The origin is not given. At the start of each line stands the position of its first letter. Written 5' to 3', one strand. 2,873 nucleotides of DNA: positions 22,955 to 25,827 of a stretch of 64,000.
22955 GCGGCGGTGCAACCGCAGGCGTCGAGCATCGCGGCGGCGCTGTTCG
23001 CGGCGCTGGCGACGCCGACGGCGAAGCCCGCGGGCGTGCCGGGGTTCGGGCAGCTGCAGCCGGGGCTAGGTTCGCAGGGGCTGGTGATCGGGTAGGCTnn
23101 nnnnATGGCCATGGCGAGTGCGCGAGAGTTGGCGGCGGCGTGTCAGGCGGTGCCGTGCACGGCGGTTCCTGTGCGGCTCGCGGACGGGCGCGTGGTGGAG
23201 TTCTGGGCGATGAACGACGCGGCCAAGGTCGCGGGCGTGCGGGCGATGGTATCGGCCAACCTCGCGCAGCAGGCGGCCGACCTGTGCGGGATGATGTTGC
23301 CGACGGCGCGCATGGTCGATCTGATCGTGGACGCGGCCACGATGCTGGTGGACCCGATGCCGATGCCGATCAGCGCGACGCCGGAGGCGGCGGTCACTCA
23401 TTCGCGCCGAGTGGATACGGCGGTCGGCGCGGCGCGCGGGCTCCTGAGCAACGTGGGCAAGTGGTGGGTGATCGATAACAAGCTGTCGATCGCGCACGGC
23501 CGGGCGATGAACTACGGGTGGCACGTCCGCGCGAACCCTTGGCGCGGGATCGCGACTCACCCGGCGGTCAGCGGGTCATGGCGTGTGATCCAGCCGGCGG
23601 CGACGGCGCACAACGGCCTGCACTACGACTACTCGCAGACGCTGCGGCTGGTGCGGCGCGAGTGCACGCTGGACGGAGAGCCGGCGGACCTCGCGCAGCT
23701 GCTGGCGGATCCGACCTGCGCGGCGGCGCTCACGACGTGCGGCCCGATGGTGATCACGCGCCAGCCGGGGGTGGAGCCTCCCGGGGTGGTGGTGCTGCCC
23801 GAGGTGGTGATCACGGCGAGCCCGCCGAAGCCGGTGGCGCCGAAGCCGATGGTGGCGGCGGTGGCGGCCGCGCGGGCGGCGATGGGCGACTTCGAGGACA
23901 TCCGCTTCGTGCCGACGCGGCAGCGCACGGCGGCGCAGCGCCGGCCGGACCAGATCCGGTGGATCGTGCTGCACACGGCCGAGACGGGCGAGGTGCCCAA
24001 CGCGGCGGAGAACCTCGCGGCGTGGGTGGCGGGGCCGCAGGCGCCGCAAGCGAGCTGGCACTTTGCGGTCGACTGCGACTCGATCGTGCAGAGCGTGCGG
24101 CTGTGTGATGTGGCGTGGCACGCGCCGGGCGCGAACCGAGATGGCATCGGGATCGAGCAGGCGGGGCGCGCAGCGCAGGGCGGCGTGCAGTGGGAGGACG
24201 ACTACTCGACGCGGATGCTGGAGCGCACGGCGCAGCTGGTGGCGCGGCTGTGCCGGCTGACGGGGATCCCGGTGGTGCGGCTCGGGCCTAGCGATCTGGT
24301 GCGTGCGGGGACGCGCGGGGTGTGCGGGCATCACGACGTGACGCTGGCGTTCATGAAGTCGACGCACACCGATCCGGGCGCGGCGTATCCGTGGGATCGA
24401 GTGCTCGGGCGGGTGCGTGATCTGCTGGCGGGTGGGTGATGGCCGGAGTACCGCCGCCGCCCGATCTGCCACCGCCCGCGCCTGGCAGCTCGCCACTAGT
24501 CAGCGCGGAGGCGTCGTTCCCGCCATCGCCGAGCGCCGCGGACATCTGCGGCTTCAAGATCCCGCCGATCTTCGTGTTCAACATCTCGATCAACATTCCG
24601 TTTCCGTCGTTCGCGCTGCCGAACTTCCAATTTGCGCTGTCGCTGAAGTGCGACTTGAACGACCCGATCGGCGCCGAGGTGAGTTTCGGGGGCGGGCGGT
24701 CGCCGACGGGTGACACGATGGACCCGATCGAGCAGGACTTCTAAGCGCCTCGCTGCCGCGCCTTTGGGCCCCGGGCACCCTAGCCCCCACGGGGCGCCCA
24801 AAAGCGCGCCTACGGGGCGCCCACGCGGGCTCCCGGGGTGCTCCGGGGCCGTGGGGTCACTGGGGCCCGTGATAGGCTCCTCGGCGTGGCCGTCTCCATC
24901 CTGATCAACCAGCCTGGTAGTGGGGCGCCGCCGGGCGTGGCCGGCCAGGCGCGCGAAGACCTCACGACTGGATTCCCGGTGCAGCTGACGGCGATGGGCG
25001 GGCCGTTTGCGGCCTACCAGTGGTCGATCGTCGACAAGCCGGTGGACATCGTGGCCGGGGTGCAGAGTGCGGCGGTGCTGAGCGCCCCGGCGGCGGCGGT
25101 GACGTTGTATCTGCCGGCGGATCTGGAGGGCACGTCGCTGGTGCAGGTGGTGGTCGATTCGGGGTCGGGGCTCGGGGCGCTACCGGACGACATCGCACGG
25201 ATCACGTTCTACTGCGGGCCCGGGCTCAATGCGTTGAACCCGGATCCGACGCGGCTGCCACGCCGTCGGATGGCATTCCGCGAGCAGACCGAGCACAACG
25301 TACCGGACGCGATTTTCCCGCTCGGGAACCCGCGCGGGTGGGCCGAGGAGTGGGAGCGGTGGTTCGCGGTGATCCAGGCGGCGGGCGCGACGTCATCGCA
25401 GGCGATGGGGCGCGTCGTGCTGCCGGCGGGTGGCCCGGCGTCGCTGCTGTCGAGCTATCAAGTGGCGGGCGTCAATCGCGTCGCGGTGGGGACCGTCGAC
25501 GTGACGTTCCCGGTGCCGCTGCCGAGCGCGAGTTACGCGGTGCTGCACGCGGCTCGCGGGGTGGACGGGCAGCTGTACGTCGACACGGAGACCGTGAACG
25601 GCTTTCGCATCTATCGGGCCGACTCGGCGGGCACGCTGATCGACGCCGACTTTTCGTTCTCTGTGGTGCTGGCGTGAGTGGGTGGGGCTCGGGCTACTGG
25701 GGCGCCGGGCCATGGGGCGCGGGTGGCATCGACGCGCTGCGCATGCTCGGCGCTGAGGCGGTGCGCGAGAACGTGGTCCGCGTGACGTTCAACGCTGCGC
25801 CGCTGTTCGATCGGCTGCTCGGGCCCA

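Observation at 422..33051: Class-L box (G)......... sits 6-8 nt before start codons: a probable family of leaderless late promoters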

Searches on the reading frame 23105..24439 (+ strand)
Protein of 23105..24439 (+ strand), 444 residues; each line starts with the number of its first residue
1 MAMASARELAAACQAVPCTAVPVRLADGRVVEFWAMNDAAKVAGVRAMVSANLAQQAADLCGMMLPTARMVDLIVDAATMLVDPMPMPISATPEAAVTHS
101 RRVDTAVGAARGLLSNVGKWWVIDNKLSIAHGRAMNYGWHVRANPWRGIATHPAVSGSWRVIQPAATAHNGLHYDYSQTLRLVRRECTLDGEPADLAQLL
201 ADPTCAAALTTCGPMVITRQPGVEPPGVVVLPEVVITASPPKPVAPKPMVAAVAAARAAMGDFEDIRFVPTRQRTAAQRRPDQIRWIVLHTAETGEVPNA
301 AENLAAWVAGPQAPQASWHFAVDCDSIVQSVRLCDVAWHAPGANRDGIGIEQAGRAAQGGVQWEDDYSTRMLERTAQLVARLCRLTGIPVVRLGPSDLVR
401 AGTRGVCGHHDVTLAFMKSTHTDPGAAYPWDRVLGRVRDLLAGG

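Call 10: search_protein_families(library=phrogs, proteins=[window:23105-24439:+])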
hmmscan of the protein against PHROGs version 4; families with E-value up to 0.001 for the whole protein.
window:23105-24439:+ (444 aa): 15 families
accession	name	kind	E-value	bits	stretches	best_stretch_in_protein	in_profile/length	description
phrog_12609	-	lysis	4.9e-41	142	1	286-442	25-184/264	endolysin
phrog_670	-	lysis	4.3e-19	69.8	1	275-437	103-250/596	endolysin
phrog_1493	-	lysis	2e-16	61.2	1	274-412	24-155/394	endolysin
phrog_2998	-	lysis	6.2e-14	53.3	1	255-441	115-299/485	endolysin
phrog_833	-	lysis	2e-12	48.4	1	271-391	17-132/294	endolysin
phrog_2338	-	lysis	2.9e-12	47.6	1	268-424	12-151/346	endolysin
phrog_700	-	lysis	7.5e-12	46.3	1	275-443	204-370/491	endolysin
phrog_880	-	lysis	1.4e-11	45.4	1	244-443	149-337/435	endolysin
phrog_19265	-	unknown function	8.8e-09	36.4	1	276-414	16-137/293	-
phrog_1794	-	lysis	3.9e-08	34.1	1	272-390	44-164/336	amidase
phrog_9611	-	lysis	1.6e-07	32.2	1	283-386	22-128/246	endolysin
phrog_3088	-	lysis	4.8e-07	30.8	1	281-352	21-93/248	amidase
phrog_5182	-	lysis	2.2e-05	25.2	1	285-390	36-138/321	endolysin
phrog_7698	-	lysis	6.1e-05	23.9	1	280-390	21-125/316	endolysin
phrog_28089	-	lysis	0.00025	20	0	287-435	271-436/1141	endolysin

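Call 48: search_protein_families(library=pfam, max_evalue=0.01, proteins=[window:23105-24439:+])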
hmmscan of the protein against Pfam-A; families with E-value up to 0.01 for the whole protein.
window:23105-24439:+ (444 aa): 1 family
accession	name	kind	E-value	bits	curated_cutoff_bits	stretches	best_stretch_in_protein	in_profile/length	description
PF01510.30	Amidase_2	-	2e-19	70.7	26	1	282-425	3-130/131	N-acetylmuramoyl-L-alanine amidase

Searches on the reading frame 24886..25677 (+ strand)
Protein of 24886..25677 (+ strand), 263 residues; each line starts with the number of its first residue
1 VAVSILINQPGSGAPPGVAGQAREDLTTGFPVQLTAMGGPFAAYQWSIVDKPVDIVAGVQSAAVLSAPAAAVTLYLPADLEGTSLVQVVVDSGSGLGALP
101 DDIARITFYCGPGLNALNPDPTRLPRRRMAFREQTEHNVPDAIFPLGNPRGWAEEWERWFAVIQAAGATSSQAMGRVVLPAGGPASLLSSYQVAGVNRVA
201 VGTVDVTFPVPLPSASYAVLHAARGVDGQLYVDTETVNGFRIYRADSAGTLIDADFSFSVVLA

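Call 48: search_protein_families(library=pfam, max_evalue=0.01, proteins=[window:24886-25677:+])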
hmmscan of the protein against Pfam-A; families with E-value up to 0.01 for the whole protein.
window:24886-25677:+ (263 aa): 0 families

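Call 61: find_related_loci(query=window:24886-25677:+, collection=viral_contigs, flank=10000)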
Query window:24886-25677:+ (263 aa) in viral_contigs; peptide patterns used: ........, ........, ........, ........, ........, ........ (x = any residue, [..] = any of these).
4 stretches matched a pattern, but none encodes a relative of the query by tblastn (E <= 1e-3).

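Call 65: find_related_loci(query=A2, collection=viral_contigs, flank=10000)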
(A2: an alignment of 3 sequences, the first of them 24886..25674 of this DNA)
Query A2 (263 aa) in viral_contigs; peptide patterns used: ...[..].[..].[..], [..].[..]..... (x = any residue, [..] = any of these).
56 stretches matched a pattern; 7 encode a relative of the query (tblastn E <= 1e-3); 7 distinct loci.
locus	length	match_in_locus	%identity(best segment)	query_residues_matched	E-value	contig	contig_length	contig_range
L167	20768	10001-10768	59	1-260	6e-91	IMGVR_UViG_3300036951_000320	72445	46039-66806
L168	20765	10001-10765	58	3-260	3e-87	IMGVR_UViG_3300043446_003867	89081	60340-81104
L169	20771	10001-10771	48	1-260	7e-70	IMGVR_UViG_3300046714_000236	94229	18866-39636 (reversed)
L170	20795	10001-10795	48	1-263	3e-69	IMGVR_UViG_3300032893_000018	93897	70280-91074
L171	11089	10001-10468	60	2-163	4e-50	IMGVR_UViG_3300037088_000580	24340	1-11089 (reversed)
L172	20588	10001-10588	48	1-200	8e-46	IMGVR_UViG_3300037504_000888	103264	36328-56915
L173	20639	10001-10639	40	3-219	3e-38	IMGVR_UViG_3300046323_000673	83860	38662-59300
